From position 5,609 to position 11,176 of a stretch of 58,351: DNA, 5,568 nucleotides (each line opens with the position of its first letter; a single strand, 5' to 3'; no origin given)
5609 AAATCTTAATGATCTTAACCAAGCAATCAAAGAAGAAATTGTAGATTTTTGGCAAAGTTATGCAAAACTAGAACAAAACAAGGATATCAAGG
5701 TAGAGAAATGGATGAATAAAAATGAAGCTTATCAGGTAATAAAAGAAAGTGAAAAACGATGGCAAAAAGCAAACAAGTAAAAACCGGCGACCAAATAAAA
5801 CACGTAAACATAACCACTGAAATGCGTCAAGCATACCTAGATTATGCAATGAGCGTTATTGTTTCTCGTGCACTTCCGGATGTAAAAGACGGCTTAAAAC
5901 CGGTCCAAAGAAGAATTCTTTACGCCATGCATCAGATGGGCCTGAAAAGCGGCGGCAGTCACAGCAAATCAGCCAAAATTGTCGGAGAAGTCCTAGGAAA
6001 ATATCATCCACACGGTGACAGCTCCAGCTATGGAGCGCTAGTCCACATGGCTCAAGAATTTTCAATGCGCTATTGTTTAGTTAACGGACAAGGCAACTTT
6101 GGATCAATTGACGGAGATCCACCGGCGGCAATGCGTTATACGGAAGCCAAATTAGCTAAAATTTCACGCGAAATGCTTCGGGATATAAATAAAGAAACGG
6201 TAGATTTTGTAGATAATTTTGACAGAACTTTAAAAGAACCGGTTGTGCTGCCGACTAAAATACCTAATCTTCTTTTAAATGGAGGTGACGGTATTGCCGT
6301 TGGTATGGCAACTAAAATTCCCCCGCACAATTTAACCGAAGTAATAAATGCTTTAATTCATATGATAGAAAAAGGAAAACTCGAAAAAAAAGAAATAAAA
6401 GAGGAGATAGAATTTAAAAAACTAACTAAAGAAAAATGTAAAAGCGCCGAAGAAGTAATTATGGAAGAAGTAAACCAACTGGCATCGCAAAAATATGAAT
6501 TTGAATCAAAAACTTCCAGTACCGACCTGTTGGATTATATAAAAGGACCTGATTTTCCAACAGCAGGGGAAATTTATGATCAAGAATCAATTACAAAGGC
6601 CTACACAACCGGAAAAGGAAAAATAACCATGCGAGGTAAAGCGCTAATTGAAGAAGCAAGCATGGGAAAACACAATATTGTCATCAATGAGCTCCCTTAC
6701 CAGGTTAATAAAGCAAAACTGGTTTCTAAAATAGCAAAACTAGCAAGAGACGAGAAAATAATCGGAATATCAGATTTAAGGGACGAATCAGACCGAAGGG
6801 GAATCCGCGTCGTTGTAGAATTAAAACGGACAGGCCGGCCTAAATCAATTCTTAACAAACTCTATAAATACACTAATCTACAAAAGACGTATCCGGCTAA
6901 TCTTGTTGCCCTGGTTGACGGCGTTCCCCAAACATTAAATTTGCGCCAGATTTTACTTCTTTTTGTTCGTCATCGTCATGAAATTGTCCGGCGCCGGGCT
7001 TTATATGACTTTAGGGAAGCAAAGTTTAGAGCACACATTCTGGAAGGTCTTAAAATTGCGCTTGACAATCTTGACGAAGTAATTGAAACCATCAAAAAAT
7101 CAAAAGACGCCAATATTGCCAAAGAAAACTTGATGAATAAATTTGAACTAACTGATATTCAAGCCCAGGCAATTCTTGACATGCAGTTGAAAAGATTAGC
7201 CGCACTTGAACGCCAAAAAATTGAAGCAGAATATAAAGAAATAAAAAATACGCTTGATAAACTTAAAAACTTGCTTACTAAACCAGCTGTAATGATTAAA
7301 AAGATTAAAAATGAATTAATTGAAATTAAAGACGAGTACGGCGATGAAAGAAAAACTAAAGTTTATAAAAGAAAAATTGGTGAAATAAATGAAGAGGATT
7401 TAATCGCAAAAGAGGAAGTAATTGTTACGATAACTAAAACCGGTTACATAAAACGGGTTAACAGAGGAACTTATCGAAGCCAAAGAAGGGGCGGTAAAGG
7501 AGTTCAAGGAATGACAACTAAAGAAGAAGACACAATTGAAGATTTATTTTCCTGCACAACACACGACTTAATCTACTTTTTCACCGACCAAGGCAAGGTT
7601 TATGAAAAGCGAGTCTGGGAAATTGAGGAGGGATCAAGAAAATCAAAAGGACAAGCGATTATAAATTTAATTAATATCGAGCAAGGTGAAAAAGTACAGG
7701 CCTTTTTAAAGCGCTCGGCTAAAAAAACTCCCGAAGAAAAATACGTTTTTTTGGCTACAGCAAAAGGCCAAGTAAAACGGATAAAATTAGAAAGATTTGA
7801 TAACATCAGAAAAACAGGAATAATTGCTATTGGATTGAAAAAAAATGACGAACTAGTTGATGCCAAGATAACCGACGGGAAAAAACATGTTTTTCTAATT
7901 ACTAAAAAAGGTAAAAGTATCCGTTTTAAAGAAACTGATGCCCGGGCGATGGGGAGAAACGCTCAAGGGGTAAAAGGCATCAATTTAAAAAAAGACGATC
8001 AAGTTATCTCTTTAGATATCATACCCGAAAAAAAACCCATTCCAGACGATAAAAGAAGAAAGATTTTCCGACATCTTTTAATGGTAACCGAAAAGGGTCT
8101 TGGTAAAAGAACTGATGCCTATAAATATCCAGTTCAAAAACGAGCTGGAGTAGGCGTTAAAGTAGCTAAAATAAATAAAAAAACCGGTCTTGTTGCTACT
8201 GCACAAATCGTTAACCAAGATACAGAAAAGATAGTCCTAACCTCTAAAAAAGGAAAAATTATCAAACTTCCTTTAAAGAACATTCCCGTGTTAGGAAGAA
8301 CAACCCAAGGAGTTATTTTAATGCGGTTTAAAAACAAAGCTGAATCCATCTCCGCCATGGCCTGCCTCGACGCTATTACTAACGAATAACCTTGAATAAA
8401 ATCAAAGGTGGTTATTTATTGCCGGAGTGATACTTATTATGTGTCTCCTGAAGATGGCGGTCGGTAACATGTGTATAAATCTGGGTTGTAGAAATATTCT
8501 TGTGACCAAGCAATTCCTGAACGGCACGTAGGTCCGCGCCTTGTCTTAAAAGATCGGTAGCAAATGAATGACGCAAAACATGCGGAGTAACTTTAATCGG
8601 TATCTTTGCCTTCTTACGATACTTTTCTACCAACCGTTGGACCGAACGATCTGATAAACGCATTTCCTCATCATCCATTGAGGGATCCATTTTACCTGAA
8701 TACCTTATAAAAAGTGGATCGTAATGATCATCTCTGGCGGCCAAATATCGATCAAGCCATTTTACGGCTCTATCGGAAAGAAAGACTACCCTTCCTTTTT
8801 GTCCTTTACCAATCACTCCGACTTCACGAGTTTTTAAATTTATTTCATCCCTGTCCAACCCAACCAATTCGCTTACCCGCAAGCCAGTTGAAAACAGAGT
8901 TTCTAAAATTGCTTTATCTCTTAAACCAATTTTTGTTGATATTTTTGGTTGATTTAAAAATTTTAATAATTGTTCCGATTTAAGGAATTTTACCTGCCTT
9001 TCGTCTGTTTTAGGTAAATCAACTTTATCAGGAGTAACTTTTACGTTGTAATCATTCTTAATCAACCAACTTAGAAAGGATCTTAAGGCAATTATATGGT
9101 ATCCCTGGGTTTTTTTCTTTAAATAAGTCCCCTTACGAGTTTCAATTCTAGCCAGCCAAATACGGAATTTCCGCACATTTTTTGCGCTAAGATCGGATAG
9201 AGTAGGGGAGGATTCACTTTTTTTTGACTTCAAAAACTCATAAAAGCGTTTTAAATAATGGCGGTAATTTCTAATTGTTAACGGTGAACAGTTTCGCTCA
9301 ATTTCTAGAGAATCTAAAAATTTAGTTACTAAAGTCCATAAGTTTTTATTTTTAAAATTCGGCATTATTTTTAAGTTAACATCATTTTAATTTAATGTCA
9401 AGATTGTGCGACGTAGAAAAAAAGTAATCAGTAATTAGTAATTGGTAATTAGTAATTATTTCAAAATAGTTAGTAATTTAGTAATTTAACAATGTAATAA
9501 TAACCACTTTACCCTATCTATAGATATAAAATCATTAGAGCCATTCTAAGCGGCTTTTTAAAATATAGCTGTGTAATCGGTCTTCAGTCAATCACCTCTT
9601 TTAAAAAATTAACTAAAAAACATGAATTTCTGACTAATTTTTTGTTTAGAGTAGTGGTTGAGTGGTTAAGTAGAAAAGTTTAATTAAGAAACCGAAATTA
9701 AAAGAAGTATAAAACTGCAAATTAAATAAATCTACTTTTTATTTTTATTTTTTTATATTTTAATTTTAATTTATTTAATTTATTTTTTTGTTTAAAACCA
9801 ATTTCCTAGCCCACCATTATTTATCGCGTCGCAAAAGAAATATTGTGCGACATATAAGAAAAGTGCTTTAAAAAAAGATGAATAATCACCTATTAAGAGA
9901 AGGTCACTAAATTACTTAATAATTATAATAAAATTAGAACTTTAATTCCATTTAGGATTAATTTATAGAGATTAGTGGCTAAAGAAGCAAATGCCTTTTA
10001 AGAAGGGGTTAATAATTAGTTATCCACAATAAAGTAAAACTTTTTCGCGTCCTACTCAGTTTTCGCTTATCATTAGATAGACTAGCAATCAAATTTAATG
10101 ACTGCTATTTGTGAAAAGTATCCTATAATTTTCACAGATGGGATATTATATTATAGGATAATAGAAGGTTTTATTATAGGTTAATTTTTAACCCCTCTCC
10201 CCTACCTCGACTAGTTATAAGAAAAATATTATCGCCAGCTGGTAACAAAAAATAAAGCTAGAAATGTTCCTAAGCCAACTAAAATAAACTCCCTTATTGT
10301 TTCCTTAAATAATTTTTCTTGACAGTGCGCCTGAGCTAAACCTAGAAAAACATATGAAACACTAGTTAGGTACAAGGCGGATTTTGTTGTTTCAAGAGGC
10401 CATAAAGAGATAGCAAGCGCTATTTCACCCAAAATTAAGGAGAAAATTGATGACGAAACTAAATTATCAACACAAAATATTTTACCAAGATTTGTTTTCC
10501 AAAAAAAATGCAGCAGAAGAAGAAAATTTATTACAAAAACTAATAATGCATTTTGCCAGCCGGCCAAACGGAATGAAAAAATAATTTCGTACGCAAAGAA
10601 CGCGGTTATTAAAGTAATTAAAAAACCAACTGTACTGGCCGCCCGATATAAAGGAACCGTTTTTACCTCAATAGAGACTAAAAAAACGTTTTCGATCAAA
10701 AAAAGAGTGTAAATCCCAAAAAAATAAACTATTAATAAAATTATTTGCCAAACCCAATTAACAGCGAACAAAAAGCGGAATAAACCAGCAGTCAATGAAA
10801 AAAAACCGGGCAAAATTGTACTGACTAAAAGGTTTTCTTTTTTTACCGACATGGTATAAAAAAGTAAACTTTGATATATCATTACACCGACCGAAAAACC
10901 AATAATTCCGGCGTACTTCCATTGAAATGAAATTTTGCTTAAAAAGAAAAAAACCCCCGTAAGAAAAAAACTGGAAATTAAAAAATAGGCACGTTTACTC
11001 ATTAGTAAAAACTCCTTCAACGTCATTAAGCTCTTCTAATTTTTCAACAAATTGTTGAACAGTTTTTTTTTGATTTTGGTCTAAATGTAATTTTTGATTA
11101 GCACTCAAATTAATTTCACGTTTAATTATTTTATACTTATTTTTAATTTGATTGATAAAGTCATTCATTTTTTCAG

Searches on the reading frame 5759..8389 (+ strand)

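Call 64: search_protein_families(library=pfam, proteins=[window:5759-8389:+], max_evalue=0.001)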
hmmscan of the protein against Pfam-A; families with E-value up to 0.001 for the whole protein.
window:5759-8389:+ (876 aa): 2 families
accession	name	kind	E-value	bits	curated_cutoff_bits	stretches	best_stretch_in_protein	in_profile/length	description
PF00521.26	DNA_topoisoIV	-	8.7e-153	509.7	31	2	37-209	1-173/432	DNA gyrase/topoisomerase IV, subunit A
PF03989.18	DNA_gyraseA_C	-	6.6e-69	227.6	27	5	710-755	2-47/48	DNA gyrase C-terminal domain, beta-propeller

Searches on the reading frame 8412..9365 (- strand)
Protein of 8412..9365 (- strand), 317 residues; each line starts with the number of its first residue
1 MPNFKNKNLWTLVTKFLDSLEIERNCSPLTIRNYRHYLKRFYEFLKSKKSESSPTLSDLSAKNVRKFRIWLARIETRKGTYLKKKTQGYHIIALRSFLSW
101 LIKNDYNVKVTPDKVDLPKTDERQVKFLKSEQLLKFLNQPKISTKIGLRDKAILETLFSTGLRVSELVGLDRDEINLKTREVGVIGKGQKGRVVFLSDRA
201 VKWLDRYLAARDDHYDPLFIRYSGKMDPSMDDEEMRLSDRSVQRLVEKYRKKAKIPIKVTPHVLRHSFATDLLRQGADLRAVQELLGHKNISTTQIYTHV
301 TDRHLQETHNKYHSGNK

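Call 64: search_protein_families(library=pfam, proteins=[window:8412-9365:-], max_evalue=0.001)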
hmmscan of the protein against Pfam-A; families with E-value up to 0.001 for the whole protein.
window:8412-9365:- (317 aa): 4 families
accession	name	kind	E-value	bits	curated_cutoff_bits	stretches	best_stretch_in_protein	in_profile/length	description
PF00589.27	Phage_integrase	-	4.9e-44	150.6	27.1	1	127-303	2-171/172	Phage integrase family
PF02899.23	Phage_int_SAM_1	-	1.2e-12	48.3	22.3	1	14-103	2-81/83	Phage integrase, N-terminal SAM-like domain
PF13495.12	Phage_int_SAM_4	-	1.5e-08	35.3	27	1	13-106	2-83/85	Phage integrase, N-terminal SAM-like domain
PF13102.12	Phage_int_SAM_5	-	5.3e-07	30.4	22.3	1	19-107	12-88/98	Phage integrase SAM-like domain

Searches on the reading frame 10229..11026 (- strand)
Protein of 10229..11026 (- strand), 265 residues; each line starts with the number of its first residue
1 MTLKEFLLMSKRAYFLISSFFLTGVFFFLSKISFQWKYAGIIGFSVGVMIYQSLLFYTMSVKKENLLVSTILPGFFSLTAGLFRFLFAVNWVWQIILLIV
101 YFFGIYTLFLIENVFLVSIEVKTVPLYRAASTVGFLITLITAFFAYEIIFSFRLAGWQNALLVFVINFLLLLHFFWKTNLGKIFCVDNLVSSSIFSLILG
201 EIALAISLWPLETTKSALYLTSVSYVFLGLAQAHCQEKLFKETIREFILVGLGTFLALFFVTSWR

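Call 64: search_protein_families(library=pfam, proteins=[window:10229-11026:-], max_evalue=0.001)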
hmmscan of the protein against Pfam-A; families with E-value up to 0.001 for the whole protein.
window:10229-11026:- (265 aa): 1 family
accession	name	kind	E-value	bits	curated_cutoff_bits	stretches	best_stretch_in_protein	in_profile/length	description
PF18900.5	DUF5656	-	0.00051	19.9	23.3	1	69-255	58-233/242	Protein of unknown function (DUF5656)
